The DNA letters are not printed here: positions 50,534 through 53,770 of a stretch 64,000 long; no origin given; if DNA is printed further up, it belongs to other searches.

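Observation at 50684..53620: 978-aa LOG-like / Ham1(ITPase)-like / LOG fusion: candidate one-polypeptide NTP-to-nucleobase demolition enzyme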

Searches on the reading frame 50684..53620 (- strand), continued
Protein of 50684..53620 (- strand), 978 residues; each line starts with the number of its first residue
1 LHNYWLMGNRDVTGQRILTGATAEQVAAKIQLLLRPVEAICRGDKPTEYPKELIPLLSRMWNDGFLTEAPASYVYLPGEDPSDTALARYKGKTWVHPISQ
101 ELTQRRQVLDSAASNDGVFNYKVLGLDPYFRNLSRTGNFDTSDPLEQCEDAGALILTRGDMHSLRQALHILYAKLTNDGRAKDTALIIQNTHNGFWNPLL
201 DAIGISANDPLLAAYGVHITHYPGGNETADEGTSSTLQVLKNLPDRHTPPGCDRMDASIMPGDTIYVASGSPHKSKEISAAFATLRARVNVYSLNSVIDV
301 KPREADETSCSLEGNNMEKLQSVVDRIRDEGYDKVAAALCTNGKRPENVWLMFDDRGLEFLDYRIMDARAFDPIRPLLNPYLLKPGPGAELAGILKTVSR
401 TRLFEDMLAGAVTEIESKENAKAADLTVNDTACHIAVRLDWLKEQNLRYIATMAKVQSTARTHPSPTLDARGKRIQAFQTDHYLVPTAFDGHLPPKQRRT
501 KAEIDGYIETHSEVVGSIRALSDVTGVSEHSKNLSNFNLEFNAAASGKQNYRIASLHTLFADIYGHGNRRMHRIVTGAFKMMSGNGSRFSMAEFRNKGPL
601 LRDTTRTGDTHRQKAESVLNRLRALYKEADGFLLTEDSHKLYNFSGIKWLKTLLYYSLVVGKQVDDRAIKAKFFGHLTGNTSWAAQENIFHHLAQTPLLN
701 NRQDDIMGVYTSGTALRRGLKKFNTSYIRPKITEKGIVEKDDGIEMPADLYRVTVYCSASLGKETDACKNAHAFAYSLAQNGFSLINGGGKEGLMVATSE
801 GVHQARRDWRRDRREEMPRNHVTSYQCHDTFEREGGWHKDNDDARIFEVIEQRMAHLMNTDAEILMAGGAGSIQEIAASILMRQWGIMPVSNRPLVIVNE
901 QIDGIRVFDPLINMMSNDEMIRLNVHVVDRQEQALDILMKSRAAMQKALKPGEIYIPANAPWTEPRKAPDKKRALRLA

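Call 23: search_solved_structures(query=A3, max_evalue=1, show_alignments=3)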
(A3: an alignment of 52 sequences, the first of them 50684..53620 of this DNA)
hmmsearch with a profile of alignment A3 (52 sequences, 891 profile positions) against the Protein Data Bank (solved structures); distinct sequences matched with E-value up to 1: 35.
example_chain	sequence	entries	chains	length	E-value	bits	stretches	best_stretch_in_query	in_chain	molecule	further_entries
2a33_A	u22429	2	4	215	8.9e-22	80.1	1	667-797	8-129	hypothetical protein | Uncharacterized protein At2g37210/T2N18.3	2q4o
5its_A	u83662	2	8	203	8.6e-19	70.3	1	670-796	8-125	Cytokinin riboside 5'-monophosphate phosphoribohydrolase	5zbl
7w2i_A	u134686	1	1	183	1.6e-18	69.4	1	671-860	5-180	Cytokinin riboside 5'-monophosphate phosphoribohydrolase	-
5zbj_A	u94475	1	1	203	3.3e-18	68.4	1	672-836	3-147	Putative cytokinin riboside 5'-monophosphate phosphoribohydrolase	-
3qua_A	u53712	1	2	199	4.2e-18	68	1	670-860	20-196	Putative uncharacterized protein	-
7w2i_B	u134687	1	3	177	4.4e-18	67.9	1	674-860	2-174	Cytokinin riboside 5'-monophosphate phosphoribohydrolase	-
3sbx_A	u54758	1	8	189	1e-17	66.7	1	667-860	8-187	Putative uncharacterized protein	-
5zbk_A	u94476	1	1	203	3.2e-16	61.8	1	672-836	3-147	Putative cytokinin riboside 5'-monophosphate phosphoribohydrolase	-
1ydh_A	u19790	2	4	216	3.8e-15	58.2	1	674-837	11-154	At5g11950 | Lysine decarboxylase-like protein At5g11950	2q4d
1t35_A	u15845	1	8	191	6.8e-14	54.1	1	685-802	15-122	HYPOTHETICAL PROTEIN YVDD, Putative Lysine Decarboxylase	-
5wq3_A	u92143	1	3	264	1.5e-12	49.6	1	674-865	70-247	Cytokinin riboside 5'-monophosphate phosphoribohydrolase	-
5ajt_A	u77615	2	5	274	2.9e-11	45.3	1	668-804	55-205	PHOSPHORIBOHYDROLASE LONELY GUY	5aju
9us2_A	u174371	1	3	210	6e-11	44.3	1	667-816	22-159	Cytokinin riboside 5'-monophosphate phosphoribohydrolase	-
5zi9_A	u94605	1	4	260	5.6e-10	41.1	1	675-865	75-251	Cytokinin riboside 5'-monophosphate phosphoribohydrolase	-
1wek_A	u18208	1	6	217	8.9e-10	40.4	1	675-814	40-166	hypothetical protein TT1465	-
6wwd_A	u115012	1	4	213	1.8e-05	26.2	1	232-293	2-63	dITP/XTP pyrophosphatase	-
9hs1_A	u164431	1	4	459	2.4e-05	25.8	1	692-798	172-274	Pyrimidine/purine nucleotide 5'-monophosphate nucleosidase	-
2pyu_A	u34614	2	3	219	0.011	17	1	231-293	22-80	Inosine Triphosphate Pyrophosphatase RdgB | HAM1 protein homolog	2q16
1k7k_A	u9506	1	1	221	0.014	16.6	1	232-293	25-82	Hypothetical protein yggV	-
1vp2_A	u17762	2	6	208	0.2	12.8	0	230-250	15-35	Putative Xanthosine triphosphate pyrophosphatase/HAM1 protein homolog | Nucleoside-triphosphatase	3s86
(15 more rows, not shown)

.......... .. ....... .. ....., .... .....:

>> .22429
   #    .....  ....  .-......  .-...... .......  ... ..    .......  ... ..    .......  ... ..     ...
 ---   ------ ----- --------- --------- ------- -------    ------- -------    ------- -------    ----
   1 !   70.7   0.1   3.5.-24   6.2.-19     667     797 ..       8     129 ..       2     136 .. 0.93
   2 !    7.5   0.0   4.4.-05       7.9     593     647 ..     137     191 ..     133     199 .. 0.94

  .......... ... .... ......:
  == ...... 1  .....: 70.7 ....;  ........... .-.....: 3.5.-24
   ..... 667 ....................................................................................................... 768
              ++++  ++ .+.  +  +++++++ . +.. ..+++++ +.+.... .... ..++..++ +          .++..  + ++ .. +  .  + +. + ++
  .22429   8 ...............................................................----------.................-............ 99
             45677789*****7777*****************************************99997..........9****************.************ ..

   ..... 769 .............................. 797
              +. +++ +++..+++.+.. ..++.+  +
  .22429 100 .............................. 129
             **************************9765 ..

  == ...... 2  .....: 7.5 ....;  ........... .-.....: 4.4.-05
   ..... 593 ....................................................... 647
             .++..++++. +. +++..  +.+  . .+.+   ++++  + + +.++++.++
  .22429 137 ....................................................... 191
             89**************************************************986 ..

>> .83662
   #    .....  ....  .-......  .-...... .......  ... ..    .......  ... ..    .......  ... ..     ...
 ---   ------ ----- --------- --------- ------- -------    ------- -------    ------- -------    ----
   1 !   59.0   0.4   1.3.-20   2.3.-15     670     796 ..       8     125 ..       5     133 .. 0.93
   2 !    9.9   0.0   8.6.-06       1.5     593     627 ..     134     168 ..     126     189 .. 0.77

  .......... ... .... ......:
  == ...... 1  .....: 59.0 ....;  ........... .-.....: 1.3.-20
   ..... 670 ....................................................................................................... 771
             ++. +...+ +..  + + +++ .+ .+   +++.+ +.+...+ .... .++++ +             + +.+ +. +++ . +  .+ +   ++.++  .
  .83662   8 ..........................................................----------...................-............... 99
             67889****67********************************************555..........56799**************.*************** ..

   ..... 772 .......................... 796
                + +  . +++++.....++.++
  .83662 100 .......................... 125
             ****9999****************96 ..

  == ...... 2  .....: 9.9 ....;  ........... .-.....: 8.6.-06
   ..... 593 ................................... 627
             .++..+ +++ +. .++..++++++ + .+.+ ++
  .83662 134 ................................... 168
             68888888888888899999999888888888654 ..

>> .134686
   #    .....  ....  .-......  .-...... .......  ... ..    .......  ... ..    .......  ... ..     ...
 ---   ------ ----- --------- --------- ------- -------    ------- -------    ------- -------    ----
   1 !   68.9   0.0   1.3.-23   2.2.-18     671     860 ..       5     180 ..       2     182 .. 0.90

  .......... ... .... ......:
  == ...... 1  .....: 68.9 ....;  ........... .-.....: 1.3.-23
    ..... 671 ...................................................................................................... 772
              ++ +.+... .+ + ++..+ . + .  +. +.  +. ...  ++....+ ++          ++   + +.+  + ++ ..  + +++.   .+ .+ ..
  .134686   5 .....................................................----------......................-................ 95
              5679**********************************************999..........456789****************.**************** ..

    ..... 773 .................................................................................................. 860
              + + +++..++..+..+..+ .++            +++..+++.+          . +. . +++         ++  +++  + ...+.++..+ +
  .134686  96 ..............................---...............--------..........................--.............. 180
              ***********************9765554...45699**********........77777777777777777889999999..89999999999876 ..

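Call 28: find_related_loci(query=A4, collection=genome_contigs, flank=8000)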
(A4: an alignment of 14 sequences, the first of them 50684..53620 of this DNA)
Query A4 (978 aa) in genome_contigs; peptide patterns used: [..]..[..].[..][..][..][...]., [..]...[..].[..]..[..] (x = any residue, [..] = any of these).
40 stretches matched a pattern; 9 encode a relative of the query (tblastn E <= 1e-3); 9 distinct loci.
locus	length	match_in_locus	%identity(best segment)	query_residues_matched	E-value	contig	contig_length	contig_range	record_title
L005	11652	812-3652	68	20-959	0e+0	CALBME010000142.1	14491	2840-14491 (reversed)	MAG TPA_asm: uncultured Micavibrio sp. isolate SRR6231188_bin.81_CONCOCT_v1.1_MAG genome assembly, contig: ERZ650241.142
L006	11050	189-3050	50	25-972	0e+0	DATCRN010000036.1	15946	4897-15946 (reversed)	MAG TPA_asm: Alphaproteobacteria bacterium isolate SMAG_U7280 k141_113943, whole genome shotgun sequence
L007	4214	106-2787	34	37-969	1e-123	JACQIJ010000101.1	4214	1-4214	MAG: Proteobacteria bacterium isolate NC_groundwater_1122_Ag_S-0.1um_56_24 S_p1_S3_coassembly_k141_1138790, whole genome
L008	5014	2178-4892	33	9-952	2e-118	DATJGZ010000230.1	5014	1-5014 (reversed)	MAG TPA_asm: Patescibacteria group bacterium isolate SMAG_U15499 k141_9780238, whole genome shotgun sequence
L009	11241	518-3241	30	16-942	7e-102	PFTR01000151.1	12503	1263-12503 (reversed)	MAG: Alphaproteobacteria bacterium CG_4_9_14_3_um_filter_47_13 CG_4_9_14_3_um_filter_150_scaffold_5155_c, whole genome s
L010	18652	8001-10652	30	40-944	3e-86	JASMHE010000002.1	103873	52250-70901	MAG: Alphaproteobacteria bacterium isolate ETNP7_MAG_65 c_000000287236, whole genome shotgun sequence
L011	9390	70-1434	29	477-944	8e-51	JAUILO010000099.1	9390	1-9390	MAG: Alphaproteobacteria bacterium isolate Co_bin.48 NODE_40942_length_9390_cov_0.952715, whole genome shotgun sequence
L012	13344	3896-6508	29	40-954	6e-93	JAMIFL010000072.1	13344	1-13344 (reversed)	MAG: Alphaproteobacteria bacterium isolate UR_AS_metabat.35 k201_1847610, whole genome shotgun sequence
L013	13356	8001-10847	34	10-957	2e-153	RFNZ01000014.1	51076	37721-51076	MAG: Proteobacteria bacterium isolate WB4_1_1452 contig_100_13, whole genome shotgun sequence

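Call 29: predict_structure(alignment_id=A2)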
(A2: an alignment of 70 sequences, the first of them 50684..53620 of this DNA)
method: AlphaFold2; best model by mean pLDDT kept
length: 978 residues; sequences in the alignment: 70
mean_pLDDT: 91.6   pTM: 0.90
mean pLDDT of the five models: 91.6, 91.1, 90.6, 90.5, 90.0
residues with pLDDT >= 90: 812; 70-90: 94; 50-70: 39; < 50: 33
segments of 3 or more residues with pLDDT < 50: 1-9, 225-230, 962-978
pLDDT, mean of each block of 10 residues (from residue 1): 37 58 94 97 97 97 97 98 97 96 95 94 96 77 92 97 98 97 96 91 91 95 56 81 96 94 95 94 93 92 92 97 95 95 93 97 96 96 96 96 97 94 95 98 93 98 94 90 95 92 95 98 96 65 60 96 89 92 84 83 90 97 96 95 94 98 94 92 96 96 94 94 86 94 98 97 96 98 97 97 96 88 97 94 98 98 98 98 96 98 97 98 97 97 96 89 45 40
secondary structure, 60 per line:
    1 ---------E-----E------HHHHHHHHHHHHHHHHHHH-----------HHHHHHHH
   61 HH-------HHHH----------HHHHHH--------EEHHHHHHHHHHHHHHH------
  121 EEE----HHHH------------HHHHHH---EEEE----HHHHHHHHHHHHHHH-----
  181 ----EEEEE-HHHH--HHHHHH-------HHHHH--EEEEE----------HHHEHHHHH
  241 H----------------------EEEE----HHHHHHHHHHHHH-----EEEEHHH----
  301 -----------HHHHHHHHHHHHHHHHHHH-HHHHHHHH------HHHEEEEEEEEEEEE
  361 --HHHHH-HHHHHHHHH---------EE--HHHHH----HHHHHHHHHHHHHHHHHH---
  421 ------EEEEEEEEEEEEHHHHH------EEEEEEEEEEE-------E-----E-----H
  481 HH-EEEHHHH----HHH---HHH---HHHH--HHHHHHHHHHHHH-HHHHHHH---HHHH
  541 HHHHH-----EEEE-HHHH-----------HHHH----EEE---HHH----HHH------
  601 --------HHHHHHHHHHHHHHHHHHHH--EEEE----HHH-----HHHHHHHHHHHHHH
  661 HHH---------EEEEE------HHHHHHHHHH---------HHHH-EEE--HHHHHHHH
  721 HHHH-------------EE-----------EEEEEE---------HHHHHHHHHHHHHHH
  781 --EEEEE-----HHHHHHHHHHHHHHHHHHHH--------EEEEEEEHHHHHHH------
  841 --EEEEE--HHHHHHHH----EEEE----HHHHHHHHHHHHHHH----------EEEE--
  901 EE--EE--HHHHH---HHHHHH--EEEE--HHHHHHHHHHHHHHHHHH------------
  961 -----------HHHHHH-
elements in order (helices of 4 or more, strands of 3 or more residues): H23-41 H53-62 H70-73 H84-89 H100-114 E121-123 H128-131 H144-149 E153-156 H161-175 E185-189 H191-194 H197-202 H210-214 E217-221 H236-241 E264-267 H272-284 E290-293 H312-330 H332-339 E349-360 H363-367 H369-377 H391-395 H400-417 E427-438 H439-443 E450-460 E484-486 H487-490 H507-510 H513-525 H527-533 H537-545 E551-554 H556-559 H571-574 E579-581 H609-628 E631-634 H647-663 E673-677 H684-693 H703-706 E708-710 H713-724 E751-756 H766-780 E783-787 H793-812 E821-827 H828-834 E843-847 H850-857 E862-865 H870-884 E895-898 H909-913 H917-922 E925-928 H931-948 H972-977
